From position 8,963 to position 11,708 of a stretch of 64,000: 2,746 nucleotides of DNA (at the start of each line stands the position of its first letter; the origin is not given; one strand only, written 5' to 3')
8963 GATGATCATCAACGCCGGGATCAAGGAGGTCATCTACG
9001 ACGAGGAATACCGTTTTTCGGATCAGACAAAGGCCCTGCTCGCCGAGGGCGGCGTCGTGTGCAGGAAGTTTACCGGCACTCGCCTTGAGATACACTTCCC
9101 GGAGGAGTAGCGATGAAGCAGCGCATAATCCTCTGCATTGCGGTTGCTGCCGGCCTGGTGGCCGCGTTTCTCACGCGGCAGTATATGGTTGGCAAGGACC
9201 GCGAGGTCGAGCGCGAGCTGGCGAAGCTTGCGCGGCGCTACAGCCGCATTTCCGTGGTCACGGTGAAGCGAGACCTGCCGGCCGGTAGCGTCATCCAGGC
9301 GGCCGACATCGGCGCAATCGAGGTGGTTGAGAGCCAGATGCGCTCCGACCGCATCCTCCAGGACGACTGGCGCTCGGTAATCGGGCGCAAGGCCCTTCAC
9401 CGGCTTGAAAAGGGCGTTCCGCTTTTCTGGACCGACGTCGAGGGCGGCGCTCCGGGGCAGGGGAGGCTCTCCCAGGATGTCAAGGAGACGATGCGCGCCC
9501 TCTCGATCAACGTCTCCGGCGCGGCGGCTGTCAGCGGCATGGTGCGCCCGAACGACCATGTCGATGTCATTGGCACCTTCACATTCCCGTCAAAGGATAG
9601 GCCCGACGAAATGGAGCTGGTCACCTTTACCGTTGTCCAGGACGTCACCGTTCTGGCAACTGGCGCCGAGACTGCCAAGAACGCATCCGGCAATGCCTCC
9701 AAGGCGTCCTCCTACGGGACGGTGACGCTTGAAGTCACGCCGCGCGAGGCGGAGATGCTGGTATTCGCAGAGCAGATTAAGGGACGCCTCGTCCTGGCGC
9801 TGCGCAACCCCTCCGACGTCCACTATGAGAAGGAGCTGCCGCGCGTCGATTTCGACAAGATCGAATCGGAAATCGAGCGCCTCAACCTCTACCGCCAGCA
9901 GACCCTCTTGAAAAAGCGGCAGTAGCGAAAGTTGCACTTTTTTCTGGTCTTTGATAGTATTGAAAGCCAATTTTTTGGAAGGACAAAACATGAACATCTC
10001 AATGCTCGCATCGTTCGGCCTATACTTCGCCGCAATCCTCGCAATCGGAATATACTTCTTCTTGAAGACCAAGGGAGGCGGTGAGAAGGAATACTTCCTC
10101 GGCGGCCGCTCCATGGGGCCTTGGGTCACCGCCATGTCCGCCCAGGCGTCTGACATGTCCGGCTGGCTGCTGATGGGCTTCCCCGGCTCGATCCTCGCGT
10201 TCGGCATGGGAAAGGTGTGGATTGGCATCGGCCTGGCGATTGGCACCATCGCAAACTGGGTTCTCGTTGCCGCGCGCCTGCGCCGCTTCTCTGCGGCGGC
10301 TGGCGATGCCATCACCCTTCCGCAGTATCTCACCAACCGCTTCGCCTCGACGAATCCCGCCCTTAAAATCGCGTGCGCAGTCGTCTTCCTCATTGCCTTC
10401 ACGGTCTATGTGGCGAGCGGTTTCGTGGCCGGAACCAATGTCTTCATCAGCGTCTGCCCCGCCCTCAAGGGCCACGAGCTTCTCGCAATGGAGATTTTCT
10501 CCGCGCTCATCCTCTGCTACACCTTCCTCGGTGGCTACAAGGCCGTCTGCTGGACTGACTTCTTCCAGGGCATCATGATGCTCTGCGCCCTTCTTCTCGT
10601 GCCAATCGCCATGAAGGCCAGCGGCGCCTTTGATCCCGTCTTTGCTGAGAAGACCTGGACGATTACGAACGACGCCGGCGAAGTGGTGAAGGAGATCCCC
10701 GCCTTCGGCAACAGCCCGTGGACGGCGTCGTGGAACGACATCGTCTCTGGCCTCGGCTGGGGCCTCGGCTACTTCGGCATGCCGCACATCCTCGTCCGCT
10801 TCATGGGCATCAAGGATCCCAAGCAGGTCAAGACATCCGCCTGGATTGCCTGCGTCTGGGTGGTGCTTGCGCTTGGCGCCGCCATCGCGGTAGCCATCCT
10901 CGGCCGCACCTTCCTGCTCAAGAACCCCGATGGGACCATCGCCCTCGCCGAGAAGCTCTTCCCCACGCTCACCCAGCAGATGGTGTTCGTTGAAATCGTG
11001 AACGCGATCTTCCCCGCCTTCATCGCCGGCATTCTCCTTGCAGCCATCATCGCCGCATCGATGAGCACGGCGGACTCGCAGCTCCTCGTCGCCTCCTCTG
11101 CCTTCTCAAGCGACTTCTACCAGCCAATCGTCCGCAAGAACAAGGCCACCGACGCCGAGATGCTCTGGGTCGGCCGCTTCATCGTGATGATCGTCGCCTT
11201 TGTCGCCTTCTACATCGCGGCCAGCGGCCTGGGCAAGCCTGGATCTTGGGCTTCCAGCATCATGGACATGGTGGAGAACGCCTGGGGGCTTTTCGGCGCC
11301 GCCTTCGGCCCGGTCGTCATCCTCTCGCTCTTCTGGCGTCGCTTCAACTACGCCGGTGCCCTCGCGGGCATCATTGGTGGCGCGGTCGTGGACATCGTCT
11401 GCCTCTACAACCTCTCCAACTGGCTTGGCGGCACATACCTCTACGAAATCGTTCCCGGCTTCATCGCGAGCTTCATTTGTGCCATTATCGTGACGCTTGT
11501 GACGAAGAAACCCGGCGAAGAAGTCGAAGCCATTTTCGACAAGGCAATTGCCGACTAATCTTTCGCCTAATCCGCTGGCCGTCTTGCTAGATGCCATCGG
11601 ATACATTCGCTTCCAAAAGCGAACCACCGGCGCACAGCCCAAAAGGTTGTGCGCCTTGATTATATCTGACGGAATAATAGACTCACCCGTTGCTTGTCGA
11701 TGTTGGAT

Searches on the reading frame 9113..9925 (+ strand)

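Call 79: search_protein_families(library=pfam, proteins=[window:9113-9925:+], max_evalue=0.001)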
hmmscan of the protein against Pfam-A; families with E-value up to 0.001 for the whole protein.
window:9113-9925:+ (270 aa): 2 families
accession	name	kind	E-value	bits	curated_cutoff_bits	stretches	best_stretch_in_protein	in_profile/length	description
PF16976.10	RcpC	-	7e-26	90.8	28.8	1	118-231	2-114/114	Flp pilus assembly protein RcpC/CpaB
PF08666.17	SAF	-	6.5e-10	39.8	21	1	48-110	3-63/63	SAF domain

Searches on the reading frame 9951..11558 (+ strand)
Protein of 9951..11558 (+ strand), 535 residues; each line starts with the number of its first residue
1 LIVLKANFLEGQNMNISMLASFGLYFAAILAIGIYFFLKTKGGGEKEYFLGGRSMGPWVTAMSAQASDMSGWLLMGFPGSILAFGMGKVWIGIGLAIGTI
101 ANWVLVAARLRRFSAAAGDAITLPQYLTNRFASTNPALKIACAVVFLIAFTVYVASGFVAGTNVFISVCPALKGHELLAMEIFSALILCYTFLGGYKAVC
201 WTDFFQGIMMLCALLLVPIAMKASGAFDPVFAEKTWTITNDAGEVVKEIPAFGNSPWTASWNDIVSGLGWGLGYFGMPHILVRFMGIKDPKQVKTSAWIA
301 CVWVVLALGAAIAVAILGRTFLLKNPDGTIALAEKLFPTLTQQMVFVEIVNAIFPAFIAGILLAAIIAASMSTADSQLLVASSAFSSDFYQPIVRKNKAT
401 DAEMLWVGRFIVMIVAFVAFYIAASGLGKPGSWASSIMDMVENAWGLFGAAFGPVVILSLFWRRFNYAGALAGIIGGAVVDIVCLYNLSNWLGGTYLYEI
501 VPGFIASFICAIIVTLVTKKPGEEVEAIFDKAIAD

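Call 79: search_protein_families(library=pfam, proteins=[window:9951-11558:+], max_evalue=0.001)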
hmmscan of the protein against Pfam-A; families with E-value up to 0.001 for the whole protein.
window:9951-11558:+ (535 aa): 1 family
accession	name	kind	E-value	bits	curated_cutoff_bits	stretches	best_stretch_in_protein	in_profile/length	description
PF00474.23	SSF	-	8.3e-86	288.8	22.8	1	48-477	1-406/406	Sodium:solute symporter family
